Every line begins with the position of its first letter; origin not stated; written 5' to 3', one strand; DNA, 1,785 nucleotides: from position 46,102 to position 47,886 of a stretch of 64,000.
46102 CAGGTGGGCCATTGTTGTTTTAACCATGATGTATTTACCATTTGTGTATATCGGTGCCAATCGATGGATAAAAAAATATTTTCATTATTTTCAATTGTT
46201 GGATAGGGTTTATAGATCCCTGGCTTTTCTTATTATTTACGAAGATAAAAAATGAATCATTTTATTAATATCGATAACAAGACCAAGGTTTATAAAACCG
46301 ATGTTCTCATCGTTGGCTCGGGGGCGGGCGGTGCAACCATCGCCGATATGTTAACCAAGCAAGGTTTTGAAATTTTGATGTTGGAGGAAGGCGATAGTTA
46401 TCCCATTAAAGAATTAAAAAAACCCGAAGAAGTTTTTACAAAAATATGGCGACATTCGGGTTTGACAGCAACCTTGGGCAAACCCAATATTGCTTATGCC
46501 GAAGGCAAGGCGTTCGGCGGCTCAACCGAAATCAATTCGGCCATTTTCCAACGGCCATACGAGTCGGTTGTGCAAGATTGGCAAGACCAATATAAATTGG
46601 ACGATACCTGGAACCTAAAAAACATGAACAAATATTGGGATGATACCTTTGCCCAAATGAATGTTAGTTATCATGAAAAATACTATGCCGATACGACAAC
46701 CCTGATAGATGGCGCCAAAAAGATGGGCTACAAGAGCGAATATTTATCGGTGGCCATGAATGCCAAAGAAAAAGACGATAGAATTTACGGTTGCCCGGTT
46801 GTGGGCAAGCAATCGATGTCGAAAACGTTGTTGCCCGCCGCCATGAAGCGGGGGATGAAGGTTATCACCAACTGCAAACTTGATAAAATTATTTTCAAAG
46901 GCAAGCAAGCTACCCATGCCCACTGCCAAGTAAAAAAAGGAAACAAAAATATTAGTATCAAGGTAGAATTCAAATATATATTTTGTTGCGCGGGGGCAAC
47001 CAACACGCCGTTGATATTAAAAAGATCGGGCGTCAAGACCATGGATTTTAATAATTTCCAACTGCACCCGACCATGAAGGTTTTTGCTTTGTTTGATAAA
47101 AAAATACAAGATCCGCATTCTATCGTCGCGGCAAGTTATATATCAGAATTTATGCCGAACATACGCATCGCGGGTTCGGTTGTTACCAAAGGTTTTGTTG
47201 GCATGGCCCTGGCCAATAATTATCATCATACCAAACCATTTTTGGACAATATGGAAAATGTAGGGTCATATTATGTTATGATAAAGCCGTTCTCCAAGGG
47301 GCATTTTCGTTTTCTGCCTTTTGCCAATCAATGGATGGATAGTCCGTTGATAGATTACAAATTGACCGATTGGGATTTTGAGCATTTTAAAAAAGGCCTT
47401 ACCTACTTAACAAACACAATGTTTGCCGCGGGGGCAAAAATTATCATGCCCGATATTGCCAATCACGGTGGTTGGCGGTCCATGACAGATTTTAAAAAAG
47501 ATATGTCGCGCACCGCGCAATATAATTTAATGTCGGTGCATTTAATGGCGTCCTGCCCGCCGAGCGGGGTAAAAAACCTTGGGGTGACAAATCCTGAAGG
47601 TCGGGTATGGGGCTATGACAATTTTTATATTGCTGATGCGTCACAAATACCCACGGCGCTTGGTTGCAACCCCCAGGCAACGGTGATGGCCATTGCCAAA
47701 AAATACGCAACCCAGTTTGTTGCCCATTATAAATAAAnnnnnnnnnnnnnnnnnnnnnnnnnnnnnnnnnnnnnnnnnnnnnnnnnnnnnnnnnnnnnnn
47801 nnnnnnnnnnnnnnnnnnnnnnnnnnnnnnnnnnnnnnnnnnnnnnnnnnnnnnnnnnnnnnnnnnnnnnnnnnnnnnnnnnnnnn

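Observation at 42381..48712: Low-GC envelope-glycan island between sdaA and ilvB encoding a polyprenyl-phospho-pentose donor pathway with its own large membrane transferase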

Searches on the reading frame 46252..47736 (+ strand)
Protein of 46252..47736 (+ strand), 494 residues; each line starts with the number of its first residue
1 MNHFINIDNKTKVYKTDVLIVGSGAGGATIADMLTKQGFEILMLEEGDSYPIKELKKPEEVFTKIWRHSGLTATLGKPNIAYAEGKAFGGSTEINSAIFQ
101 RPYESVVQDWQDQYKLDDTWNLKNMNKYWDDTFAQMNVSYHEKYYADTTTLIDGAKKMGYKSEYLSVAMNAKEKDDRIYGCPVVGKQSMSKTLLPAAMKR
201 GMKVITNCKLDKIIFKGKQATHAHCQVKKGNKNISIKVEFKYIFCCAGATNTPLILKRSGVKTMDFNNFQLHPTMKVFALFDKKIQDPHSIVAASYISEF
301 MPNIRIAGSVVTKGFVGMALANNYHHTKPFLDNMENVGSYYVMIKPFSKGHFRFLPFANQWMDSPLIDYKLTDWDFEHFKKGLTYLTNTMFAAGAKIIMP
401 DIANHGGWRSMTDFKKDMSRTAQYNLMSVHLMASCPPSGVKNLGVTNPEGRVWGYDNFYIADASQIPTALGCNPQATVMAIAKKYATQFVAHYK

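Call 3: search_protein_families(library=pfam, proteins=[window:46252-47736:+], max_evalue=0.01)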
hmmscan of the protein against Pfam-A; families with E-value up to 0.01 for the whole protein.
window:46252-47736:+ (494 aa): 9 families
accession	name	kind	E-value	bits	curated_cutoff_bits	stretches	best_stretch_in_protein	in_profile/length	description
PF00732.25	GMC_oxred_N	-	2.1e-34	119.7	23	1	63-273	2-217/218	GMC oxidoreductase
PF05199.19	GMC_oxred_C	-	8.5e-16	59.2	24.6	1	348-482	3-139/139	GMC oxidoreductase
PF07992.20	Pyr_redox_2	-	9.2e-08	32.3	26.1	1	17-54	2-39/291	Pyridine nucleotide-disulphide oxidoreductase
PF01266.30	DAO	-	7.1e-06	26.2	27.9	0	17-48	1-32/353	FAD dependent oxidoreductase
PF13450.12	NAD_binding_8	-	0.00016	22.3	21.9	1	20-48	1-29/68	NAD(P)-binding Rossmann-like domain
PF01494.25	FAD_binding_3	-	0.00023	21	22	1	15-46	1-32/349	FAD binding domain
PF21436.2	STT3-PglB_core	-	0.00074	20.5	23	1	139-173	12-46/131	STT3/PglB/AglB core domain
PF00899.27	ThiF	-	0.0019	17.8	28.1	0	6-49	11-54/238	ThiF family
PF01946.23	Thi4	-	0.0032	17.2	26.2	0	11-46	13-49/235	Thi4 family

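Call 4: search_protein_families(library=ncbifam, proteins=[window:46252-47736:+], max_evalue=0.01)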
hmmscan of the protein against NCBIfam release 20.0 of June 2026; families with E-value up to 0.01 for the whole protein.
window:46252-47736:+ (494 aa): 32 families (the best 25 are shown)
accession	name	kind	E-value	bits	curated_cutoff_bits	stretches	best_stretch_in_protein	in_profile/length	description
NF002550.0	PRK02106.1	subfamily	1.3e-22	80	605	3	15-129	5-128/563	choline dehydrogenase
TIGR04542.1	GMC_mycofac_2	equivalog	1.8e-18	66.8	400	2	17-272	1-248/425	mycofactocin system GMC family oxidoreductase MftG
TIGR01810.1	betA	equivalog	4.4e-17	61.9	732.1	3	187-264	193-268/532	choline dehydrogenase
TIGR03970.1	mycofact_MftG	equivalog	2e-16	60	387.45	2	16-262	1-266/487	mycofactocin dehydrogenase MftG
NF058674.1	CholsOxChoxAB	equivalog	3.3e-14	52.3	850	2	427-485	470-528/535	cholesterol oxidase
TIGR02462.1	pyranose_ox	equivalog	2.6e-11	43.1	544.9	1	444-493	498-547/548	pyranose oxidase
NF038210.1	GMC_mycofac_3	equivalog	7.5e-11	41.5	300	1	445-492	368-415/418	mycofactocin system GMC family oxidoreductase MftG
NF053717.1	VnlPnlRedVprA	equivalog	1.1e-07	31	600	1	84-244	37-187/481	vinyl phenol reductase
TIGR02032.1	GG-red-SF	subfamily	1.3e-05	25.1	158.8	1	17-48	2-33/297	geranylgeranyl reductase family protein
NF041080.1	DGGGPL_reductase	equivalog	9.5e-05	21.4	580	1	17-47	3-33/447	digeranylgeranylglycerophospholipid reductase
NF004829.0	PRK06183.1-3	subfamily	0.00019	20.3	390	1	10-50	3-44/520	bifunctional 3-(3-hydroxy-phenyl)propionate/3-hydroxycinnamic acid hydroxylase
TIGR00292.1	TIGR00292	equivalog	0.00029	20.2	148.3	1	9-46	15-52/254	sulfide-dependent adenosine diphosphate thiazole synthase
NF004832.0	PRK06184.1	subfamily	0.00043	19.2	476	1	12-47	3-38/506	hypothetical protein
NF033460.1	glycerol3P_ox_II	equivalog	0.00046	19.4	460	0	15-48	1-34/361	type 2 glycerol-3-phosphate oxidase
NF006130.0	PRK08274.1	equivalog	0.00049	19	369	0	15-48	5-38/467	FAD-dependent tricarballylate dehydrogenase TcuA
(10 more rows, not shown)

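Call 17: search_solved_structures(query=window:46252-47736:+, max_evalue=0.001)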
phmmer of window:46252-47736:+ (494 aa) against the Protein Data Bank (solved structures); distinct sequences matched with E-value up to 0.001: 79 (the best 60 are shown).
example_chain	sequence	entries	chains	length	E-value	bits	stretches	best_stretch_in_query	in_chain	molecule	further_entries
8rpf_A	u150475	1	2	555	4.9e-11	45.4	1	13-263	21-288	alcohol oxidase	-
9lq0_A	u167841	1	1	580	2.6e-09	39.7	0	188-262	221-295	Oxygen-dependent choline dehydrogenase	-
3b6d_A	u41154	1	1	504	3.6e-09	39.2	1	441-488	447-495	Cholesterol oxidase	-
1cc2_A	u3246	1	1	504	3.6e-09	39.2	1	441-488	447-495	PROTEIN (CHOLESTEROL OXIDASE)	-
3b3r_A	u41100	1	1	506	3.7e-09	39.2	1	441-488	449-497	Cholesterol oxidase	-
3cnj_A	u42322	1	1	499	3.8e-09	39.2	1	443-488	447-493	Cholesterol oxidase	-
1b8s_A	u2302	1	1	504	3.9e-09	39.1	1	443-488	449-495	PROTEIN (CHOLESTEROL OXIDASE)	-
1b4v_A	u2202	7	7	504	3.9e-09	39.1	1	443-488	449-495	PROTEIN (CHOLESTEROL OXIDASE) | CHOLESTEROL OXIDASE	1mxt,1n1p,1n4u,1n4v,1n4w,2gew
4rek_A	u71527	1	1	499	3.9e-09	39.1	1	443-488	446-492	Cholesterol oxidase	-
1cbo_A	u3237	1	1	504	4e-09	39.1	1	443-488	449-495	PROTEIN (CHOLESTEROL OXIDASE)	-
4u2l_A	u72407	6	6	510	4e-09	39.1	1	443-488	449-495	Cholesterol oxidase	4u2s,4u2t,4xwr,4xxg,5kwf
8s2y_A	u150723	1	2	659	5.2e-09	38.7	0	229-484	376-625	Glucose-methanol-choline oxidoreductase N-terminal domain-containing protein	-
3gyi_A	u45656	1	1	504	1.9e-08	36.9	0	443-488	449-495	Cholesterol oxidase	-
6zh7_A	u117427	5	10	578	4.6e-08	35.6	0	14-106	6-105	Fatty acid photodecarboxylase, chloroplastic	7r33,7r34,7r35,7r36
1gpe_A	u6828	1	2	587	4.8e-08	35.5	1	15-131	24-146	PROTEIN (GLUCOSE OXIDASE)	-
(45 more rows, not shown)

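Call 26: find_homologous_proteins(query=window:46252-47736:+, max_evalue=1e-20)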
Query window:46252-47736:+ (494 aa): 1347 proteins with E <= 1e-20 among 6003 candidates; the best 120 are listed.
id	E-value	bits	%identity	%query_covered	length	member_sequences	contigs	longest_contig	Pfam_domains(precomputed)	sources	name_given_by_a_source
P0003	0.0e+0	1130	98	100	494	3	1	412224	PF01266.31,PF07992.21,PF05199.20,PF00732.26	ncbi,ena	-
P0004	6.2e-217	739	63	99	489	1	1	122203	PF07992.21,PF05199.20,PF00732.26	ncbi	ncbi:MAG: GMC family oxidoreductase N-terminal domain-containing protein [Alphaproteobacteria bacter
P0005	5.3e-144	499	48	98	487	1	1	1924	PF07992.21,PF05199.20,PF00732.26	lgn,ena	-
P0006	1.1e-135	471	47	98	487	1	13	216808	PF07992.21,PF05199.20,PF00732.26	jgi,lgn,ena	-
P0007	9.3e-132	458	45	97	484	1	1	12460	PF07992.21,PF05199.20,PF00732.26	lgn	-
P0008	2.8e-131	457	45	96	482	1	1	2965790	PF05199.20,PF00732.26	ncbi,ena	-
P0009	2.9e-130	454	45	97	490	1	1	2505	PF07992.21,PF05199.20,PF00732.26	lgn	-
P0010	8.3e-105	370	38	100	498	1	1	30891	PF05199.20,PF00732.26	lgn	-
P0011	1.5e-99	352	38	96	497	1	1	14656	PF01266.31,PF07992.21,PF05199.20,PF00732.26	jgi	jgi:choline dehydrogenase-like flavoprotein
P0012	4.5e-99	351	39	97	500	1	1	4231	PF01266.31,PF00890.31,PF07992.21,PF05199.20,PF00732.26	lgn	-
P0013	6.3e-99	350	39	98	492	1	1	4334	PF13450.13,PF07992.21,PF05199.20,PF00732.26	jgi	-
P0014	3.6e-98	348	37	97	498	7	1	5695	PF01266.31,PF05199.20,PF00732.26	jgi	jgi:choline dehydrogenase-like flavoprotein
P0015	6.0e-98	347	37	96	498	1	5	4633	PF01266.31,PF00890.31,PF07992.21,PF05199.20,PF00732.26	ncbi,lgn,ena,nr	ncbi:MAG: GMC family oxidoreductase [Nitrososphaerota archaeon]|nr:GMC family oxidoreductase [Nitros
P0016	1.3e-97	346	41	99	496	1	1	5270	PF01266.31,PF00890.31,PF07992.21,PF05199.20,PF00732.26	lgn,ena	-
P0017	5.5e-97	344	39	97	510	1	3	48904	PF01266.31,PF00890.31,PF07992.21,PF05199.20,PF00732.26,PF01494.26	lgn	-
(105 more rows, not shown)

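Call 33: find_related_loci(query=A2, collection=genome_contigs, flank=10000)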
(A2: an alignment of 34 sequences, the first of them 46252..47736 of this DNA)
Query A2 (494 aa) in genome_contigs; peptide patterns used: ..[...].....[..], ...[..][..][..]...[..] (x = any residue, [..] = any of these).
600 stretches matched a pattern (row limit reached: there are more); 547 encode a relative of the query (tblastn E <= 1e-3); the best 80 are kept; 80 distinct loci.
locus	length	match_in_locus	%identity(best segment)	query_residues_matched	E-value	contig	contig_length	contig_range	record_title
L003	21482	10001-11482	98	1-494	0e+0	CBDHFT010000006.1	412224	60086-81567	MAG: Alphaproteobacteria bacterium isolate 80a07e34-7aa6-4b43-93f2-10e3ce3875ad genome assembly, contig: contig_6, whole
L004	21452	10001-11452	63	4-490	0e+0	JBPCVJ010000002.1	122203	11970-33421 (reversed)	MAG: Alphaproteobacteria bacterium isolate MAG_seacave_127 S1Ck127_14021066, whole genome shotgun sequence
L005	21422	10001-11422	38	17-490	2e-105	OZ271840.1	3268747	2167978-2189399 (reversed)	MAG: Alphaproteobacteria bacterium isolate 72443cf9-a358-416b-8693-caead2f30aea genome assembly, chromosome: 1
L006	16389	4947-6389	36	13-491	3e-101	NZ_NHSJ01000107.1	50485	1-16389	Rhodoblastus sphagnicola strain DSM 16996 scaffold0107, whole genome shotgun sequence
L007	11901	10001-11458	36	9-492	5e-100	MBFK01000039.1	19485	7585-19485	Sinorhizobium shofinae strain CCBAU 251167 scaffold64, whole genome shotgun sequence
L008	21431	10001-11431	37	17-491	3e-99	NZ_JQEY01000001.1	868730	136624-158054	Palleronia rufa strain MOLA 401 Contig_92, whole genome shotgun sequence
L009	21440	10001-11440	37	15-492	2e-98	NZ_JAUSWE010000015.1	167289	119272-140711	Rhizobium mesoamericanum strain DSM 28449 Ga0480173_15, whole genome shotgun sequence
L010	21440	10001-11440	37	15-492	8e-98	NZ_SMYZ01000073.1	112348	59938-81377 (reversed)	Mesorhizobium norvegicum strain 10.2.2 10-2-2_contig_74, whole genome shotgun sequence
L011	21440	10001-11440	36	15-492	2e-97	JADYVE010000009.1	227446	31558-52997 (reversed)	Ensifer sp. IC3342 NODE_9_length_227446_cov_8.677_ID_2936, whole genome shotgun sequence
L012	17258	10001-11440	36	15-492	8e-97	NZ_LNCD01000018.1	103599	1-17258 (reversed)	Rhizobium altiplani strain BR 10423 contig114, whole genome shotgun sequence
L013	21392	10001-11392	36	17-494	2e-93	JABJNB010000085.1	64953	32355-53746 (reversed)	MAG: Rickettsiales bacterium isolate SI075_bin151 k141_2921943, whole genome shotgun sequence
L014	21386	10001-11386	35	34-492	5e-93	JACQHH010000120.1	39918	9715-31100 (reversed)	MAG: Candidatus Lambdaproteobacteria bacterium isolate NC_groundwater_1094_Ag_S2p5_68_117 S_2p5_S6_coassembly_k141_26072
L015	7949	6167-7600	36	15-494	9e-93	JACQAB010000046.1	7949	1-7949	MAG: Proteobacteria bacterium isolate NC_groundwater_905_Pr1_S-0.2um_57_15 Montesol18-Sp2_coassembly_scaffold_182979, wh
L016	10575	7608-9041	35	17-492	9e-93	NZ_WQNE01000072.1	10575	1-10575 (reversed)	Bradyrhizobium cajani strain 1010 NODE_72_length_10575_cov_13.4159, whole genome shotgun sequence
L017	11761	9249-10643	35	14-490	5e-89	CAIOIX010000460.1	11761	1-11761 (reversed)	MAG: uncultured beta proteobacterium isolate D14_bin-1168 genome assembly, contig: bin-1168:460/477, whole genome shotgu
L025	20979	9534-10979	32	12-489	5e-84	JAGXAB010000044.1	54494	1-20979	MAG: Cyanobacteria bacterium REEB67 contig-150_557, whole genome shotgun sequence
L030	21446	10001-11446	30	15-494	8e-83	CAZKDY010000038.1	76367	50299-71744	MAG TPA_asm: uncultured Polyangiaceae bacterium isolate binchicken_co235_271 genome assembly, contig: NODE_782_length_76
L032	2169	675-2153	31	5-494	6e-85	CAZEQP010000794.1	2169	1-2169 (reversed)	MAG TPA_asm: uncultured Candidatus Obscuribacterales bacterium isolate SRP150892_co2_468 genome assembly, contig: NODE_1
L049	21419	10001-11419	32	11-492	1e-78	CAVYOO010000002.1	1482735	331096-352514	MAG: uncultured Acidimicrobiia bacterium isolate MFD05684.bin.2.27 genome assembly, contig: contig_46871, whole genome s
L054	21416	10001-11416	30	15-484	3e-78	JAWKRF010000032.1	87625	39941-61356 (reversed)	MAG: Polyangiaceae bacterium isolate AC1.156 AC1.156.fa-32, whole genome shotgun sequence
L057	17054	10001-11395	31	15-491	6e-78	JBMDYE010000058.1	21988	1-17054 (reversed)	MAG: Planktothrix sp. isolate FCentRs1_7 FCentRs1_contig58, whole genome shotgun sequence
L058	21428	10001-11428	32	18-490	4e-78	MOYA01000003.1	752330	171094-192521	MAG: Candidatus Obscuribacter phosphatis isolate EBPR_351 scaffold3, whole genome shotgun sequence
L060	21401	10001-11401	33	16-492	1e-77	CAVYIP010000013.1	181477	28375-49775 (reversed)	MAG: uncultured Actinomycetes bacterium isolate MFD05088.bin.2.106 genome assembly, contig: contig_5149, whole genome sh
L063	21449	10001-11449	31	15-494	2e-77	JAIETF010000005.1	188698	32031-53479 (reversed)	MAG: Candidatus Obscuribacterales bacterium isolate time.spades.CONCOCT.1kb_020 c_000000000016, whole genome shotgun seq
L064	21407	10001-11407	32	15-492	2e-77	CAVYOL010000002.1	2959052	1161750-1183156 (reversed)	MAG: uncultured Acidimicrobiia bacterium isolate MFD05841.bin.2.228 genome assembly, contig: contig_23896, whole genome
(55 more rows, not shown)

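Call 49: search_protein_families(library=pfam, proteins=[L006:3534-4085:+, L006:4082-4432:+, L006:4540-4917:+, L006:6462-7532:+, L009:7748-8179:+, L009:9219-9572:+, L009:9472-9987:+, L009:11582-13558:-, L009:13587-14657:-, L009:16676-17971:+], max_evalue=0.01)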
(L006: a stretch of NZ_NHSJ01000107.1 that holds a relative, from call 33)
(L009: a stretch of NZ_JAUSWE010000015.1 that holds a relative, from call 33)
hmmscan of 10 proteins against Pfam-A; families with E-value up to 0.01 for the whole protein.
L006:3534-4085:+ (183 aa): 1 family
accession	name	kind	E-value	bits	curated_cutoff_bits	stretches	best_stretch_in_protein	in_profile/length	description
PF02698.23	DUF218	-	0.00011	22.5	27.6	1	25-151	10-115/133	DUF218 domain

L006:4082-4432:+ (116 aa): 2 families
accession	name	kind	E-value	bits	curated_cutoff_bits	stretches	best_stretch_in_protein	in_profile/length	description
PF09948.15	PpoB2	-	0.00027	21.4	28.7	1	32-89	35-92/188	Copper chaperone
PF00893.25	Multi_Drug_Res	-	0.0095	16.9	23.7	0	12-104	4-90/93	Small Multidrug Resistance protein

L006:4540-4917:+ (125 aa): 0 families

L006:6462-7532:+ (356 aa): 9 families
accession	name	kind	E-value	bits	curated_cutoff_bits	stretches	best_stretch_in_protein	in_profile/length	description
PF01370.27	Epimerase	-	4.4e-32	111.8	20.9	1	14-248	1-237/240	NAD dependent epimerase/dehydratase family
PF01073.25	3Beta_HSD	-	2.4e-21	76.4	22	1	15-258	1-256/280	3-beta hydroxysteroid dehydrogenase/isomerase family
PF16363.11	GDP_Man_Dehyd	-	8.6e-19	68.6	27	1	15-344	1-331/332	GDP-mannose 4,6 dehydratase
PF13460.12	NAD_binding_10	-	9.4e-12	45.6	27.2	1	41-193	15-148/184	NAD(P)H-binding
PF04321.23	RmlD_sub_bind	-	4.7e-11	42.7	27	1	14-197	3-157/287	RmlD substrate binding domain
PF05368.20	NmrA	-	5e-08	33.3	27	1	13-131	4-104/298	NmrA-like family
PF02719.21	Polysacc_synt_2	-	9.6e-07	28.7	20.2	1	14-135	1-129/293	Polysaccharide biosynthesis protein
PF07993.18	NAD_binding_4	-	7.4e-06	25.7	20.1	1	63-193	60-209/258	Male sterility protein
PF08659.16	KR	-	0.00066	20.1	22.6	1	14-110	3-98/180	KR domain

L009:7748-8179:+ (143 aa): 0 families

L009:9219-9572:+ (117 aa): 3 families
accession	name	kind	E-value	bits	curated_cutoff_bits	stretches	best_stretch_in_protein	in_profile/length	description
PF00893.25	Multi_Drug_Res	-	2.8e-09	37.8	23.7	1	7-106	4-93/93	Small Multidrug Resistance protein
PF00892.27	EamA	-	2.9e-07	31.3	28.2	1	21-113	47-133/135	EamA-like transporter family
PF10639.15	TMEM234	-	0.00045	20.7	30.1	1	56-112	55-111/113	Putative transmembrane family 234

L009:9472-9987:+ (171 aa): 0 families

L009:11582-13558:- (658 aa): 0 families

L009:13587-14657:- (356 aa): 8 families
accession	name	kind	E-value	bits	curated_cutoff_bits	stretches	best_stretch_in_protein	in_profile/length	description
PF01370.27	Epimerase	-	1.5e-30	106.8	20.9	1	14-248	1-237/240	NAD dependent epimerase/dehydratase family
PF01073.25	3Beta_HSD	-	4.7e-20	72.2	22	1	16-261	2-260/280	3-beta hydroxysteroid dehydrogenase/isomerase family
PF16363.11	GDP_Man_Dehyd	-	5.8e-19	69.2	27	1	15-343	1-330/332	GDP-mannose 4,6 dehydratase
PF13460.12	NAD_binding_10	-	1.2e-13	51.7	27.2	1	41-194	15-149/184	NAD(P)H-binding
PF04321.23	RmlD_sub_bind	-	2.3e-11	43.7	27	1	14-206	3-166/287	RmlD substrate binding domain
PF05368.20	NmrA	-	4.8e-09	36.7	27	1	13-307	4-268/298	NmrA-like family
PF07993.18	NAD_binding_4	-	6.3e-06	26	20.1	1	90-193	91-209/258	Male sterility protein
PF02719.21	Polysacc_synt_2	-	3e-05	23.8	20.2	1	14-135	1-129/293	Polysaccharide biosynthesis protein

L009:16676-17971:+ (431 aa): 2 families
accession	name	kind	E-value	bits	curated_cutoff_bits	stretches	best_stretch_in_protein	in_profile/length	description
PF01547.30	SBP_bac_1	-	2e-40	140.1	26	1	56-337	13-304/307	Bacterial extracellular solute-binding protein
PF13416.11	SBP_bac_8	-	1.6e-25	90.9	27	1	59-368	4-278/279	Bacterial extracellular solute-binding protein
